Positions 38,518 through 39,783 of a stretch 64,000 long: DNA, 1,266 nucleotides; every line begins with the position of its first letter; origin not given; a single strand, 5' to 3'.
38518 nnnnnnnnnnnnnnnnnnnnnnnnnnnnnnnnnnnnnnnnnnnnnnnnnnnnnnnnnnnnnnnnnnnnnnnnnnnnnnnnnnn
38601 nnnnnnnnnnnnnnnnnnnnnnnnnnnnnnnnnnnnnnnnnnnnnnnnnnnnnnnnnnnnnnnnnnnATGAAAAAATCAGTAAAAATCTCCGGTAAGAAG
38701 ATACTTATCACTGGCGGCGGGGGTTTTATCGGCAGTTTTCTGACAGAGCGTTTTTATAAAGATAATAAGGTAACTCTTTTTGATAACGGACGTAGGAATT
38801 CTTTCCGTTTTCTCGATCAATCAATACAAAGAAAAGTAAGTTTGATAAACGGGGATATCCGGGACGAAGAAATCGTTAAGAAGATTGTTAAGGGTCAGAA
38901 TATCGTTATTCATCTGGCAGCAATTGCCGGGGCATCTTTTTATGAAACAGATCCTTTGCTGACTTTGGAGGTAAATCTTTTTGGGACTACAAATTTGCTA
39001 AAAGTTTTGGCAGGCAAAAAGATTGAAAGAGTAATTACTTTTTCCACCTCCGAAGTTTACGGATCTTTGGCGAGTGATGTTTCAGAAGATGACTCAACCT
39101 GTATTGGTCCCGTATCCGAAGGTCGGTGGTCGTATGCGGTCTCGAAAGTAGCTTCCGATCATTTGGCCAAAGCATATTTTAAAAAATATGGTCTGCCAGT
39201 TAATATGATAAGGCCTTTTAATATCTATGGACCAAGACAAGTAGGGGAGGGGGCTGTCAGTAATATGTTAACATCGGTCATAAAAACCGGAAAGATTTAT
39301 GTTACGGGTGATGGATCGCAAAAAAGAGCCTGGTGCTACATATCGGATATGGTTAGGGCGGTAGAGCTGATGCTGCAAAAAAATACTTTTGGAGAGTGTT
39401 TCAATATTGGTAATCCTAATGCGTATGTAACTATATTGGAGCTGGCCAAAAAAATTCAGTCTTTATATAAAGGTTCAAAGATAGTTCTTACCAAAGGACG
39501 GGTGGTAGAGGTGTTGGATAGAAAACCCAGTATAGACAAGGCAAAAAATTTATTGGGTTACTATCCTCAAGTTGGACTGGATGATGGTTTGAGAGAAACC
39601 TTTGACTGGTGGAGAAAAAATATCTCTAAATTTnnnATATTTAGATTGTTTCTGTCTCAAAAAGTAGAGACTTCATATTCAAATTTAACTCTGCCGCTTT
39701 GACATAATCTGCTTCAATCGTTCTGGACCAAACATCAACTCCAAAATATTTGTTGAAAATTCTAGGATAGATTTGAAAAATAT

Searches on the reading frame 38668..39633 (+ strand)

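Call 22: search_protein_families(library=pfam, proteins=[window:38668-39633:+], max_evalue=0.001)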
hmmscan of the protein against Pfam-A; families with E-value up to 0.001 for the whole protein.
window:38668-39633:+ (322 aa): 8 families
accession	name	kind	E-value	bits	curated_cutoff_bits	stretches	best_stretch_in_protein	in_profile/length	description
PF01370.27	Epimerase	-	2.5e-51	174.9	20.9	1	12-248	1-240/240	NAD dependent epimerase/dehydratase family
PF16363.11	GDP_Man_Dehyd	-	3.3e-48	165.3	27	1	13-311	1-332/332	GDP-mannose 4,6 dehydratase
PF01073.25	3Beta_HSD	-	2.8e-20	72.9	22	1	13-231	1-224/280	3-beta hydroxysteroid dehydrogenase/isomerase family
PF02719.21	Polysacc_synt_2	-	5e-16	59.2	20.2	1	12-127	1-128/293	Polysaccharide biosynthesis protein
PF07993.18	NAD_binding_4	-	3.3e-13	49.8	20.1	1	51-206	57-227/258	Male sterility protein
PF04321.23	RmlD_sub_bind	-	9.8e-09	35.1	27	1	11-264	2-228/287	RmlD substrate binding domain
PF13460.12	NAD_binding_10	-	1.3e-08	35.3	27.2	1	16-186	1-146/184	NAD(P)H-binding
PF05368.20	NmrA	-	0.00083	19.5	27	0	10-84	3-77/298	NmrA-like family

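Call 24: search_protein_families(library=ncbifam, proteins=[window:38668-39633:+], max_evalue=0.00001)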
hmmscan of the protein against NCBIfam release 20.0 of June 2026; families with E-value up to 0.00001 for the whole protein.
window:38668-39633:+ (322 aa): 29 families (the best 25 are shown)
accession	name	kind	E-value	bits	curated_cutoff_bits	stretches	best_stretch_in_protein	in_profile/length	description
TIGR01181.1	dTDP_gluc_dehyt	equivalog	5.4e-50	170.3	365.1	1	11-319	1-315/321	dTDP-glucose 4,6-dehydratase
TIGR04180.1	EDH_00030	hypoth_equivalog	1.5e-47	162.2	475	1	12-269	1-258/297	NAD-dependent 4,6-dehydratase LegB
NF008872.0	PRK11908.1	equivalog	8.4e-42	143.4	294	1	10-320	2-340/349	bifunctional UDP-4-keto-pentose/UDP-xylose synthase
NF005998.1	PRK08125.1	equivalog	2.5e-38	131.9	777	1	8-314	314-648/649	bifunctional UDP-4-amino-4-deoxy-L-arabinose formyltransferase/UDP-glucuronic acid oxidase ArnA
NF007582.0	PRK10217.1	equivalog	7.5e-28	97.6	698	1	10-319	2-335/355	dTDP-glucose 4,6-dehydratase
TIGR01179.1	galE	equivalog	6.7e-27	94.2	262.3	1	11-318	1-328/332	UDP-glucose 4-epimerase GalE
NF007490.0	PRK10084.1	subfamily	5.6e-26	91.4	649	1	11-318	2-337/361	dTDP-glucose 4,6-dehydratase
NF011728.1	PRK15181.1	equivalog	6.2e-24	84.6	760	1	6-317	12-339/348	Vi polysaccharide biosynthesis UDP-N-acetylglucosaminuronic acid C-4 epimerase TviC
TIGR02197.1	heptose_epim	equivalog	4.9e-22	78.5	274.6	1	12-253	1-247/316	ADP-glyceromanno-heptose 6-epimerase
NF047922.1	GDPFucSynFcl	equivalog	1.9e-20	73.5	500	1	9-320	2-306/308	GDP-L-fucose synthase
TIGR02622.1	CDP_4_6_dhtase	equivalog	1.9e-19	70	278.45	1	9-318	4-333/352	CDP-glucose 4,6-dehydratase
NF042422.1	oxyalk_red_OleD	equivalog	1e-18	67.8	580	1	11-232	2-211/329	2-alkyl-3-oxoalkanoate reductase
TIGR03466.1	HpnA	hypoth_equivalog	4.3e-17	62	367.65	1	11-205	2-189/327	hopanoid-associated sugar epimerase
NF043036.1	ErythonDh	equivalog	5.6e-17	61.9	325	1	11-173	2-166/321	D-erythronate dehydrogenase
TIGR03589.1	PseB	equivalog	5.3e-16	58.5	407.75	1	8-277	3-254/324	UDP-N-acetylglucosamine 4,6-dehydratase (inverting)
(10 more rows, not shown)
